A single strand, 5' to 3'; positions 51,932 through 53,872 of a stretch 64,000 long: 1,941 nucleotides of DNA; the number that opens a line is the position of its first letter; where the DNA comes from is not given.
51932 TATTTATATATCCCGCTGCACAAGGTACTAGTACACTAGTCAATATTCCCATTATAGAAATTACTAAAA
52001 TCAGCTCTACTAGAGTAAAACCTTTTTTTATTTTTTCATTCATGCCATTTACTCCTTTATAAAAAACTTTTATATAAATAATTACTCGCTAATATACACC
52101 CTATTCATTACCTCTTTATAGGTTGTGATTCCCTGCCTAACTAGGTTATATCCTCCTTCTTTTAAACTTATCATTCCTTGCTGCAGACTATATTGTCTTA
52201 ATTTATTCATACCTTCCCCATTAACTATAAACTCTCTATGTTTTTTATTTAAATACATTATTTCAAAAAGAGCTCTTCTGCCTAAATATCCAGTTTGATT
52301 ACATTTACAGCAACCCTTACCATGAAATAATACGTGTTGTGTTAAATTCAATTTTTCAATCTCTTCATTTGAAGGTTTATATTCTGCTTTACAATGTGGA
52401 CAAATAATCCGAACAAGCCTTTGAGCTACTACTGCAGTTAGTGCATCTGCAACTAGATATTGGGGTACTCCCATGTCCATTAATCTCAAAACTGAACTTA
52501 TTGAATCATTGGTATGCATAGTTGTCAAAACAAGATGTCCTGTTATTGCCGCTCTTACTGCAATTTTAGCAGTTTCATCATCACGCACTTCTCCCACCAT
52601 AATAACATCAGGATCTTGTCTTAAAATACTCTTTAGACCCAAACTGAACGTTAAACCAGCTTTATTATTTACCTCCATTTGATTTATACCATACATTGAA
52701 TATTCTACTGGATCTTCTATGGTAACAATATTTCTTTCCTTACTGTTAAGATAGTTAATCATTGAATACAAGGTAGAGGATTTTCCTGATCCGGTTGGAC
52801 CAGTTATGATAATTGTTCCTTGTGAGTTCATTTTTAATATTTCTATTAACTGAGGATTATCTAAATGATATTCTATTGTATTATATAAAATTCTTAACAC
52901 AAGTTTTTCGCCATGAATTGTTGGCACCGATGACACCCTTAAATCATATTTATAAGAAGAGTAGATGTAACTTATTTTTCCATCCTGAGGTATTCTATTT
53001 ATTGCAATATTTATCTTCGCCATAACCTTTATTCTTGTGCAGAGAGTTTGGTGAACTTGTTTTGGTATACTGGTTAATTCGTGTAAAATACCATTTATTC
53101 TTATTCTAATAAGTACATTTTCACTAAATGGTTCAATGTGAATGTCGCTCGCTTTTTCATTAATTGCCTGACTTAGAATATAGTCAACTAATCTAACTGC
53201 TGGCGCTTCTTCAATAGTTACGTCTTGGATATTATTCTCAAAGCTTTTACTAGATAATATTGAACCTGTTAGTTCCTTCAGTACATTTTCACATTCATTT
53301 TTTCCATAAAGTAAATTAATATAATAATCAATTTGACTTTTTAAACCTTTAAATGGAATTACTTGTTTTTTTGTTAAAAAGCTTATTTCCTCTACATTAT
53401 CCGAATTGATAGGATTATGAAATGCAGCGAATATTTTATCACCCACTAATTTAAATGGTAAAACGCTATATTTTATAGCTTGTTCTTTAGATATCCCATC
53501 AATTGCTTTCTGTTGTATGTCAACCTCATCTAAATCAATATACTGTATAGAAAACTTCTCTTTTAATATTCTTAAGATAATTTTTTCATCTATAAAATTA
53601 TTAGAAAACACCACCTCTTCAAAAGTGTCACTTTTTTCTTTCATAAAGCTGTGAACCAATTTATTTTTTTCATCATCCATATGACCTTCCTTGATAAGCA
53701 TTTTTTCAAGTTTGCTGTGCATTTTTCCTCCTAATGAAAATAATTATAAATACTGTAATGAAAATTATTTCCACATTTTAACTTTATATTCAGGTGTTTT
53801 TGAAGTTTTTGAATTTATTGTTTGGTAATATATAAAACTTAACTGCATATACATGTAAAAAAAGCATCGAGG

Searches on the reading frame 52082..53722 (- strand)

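Call 48: search_protein_families(library=pfam, proteins=[window:52082-53722:-], max_evalue=0.001)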
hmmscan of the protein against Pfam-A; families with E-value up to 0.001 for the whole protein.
window:52082-53722:- (546 aa): 3 families
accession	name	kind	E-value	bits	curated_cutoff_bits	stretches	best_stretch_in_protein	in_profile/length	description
PF00437.27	T2SSE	-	4.5e-119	397.8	24.9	1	171-539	4-369/370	Type II/IV secretion system protein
PF05157.20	MshEN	-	3.4e-13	49.8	23.1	1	57-141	1-86/90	MshEN domain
PF20720.3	nSTAND3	-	0.00012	22.3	27.2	1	298-340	14-56/155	Novel STAND NTPase 3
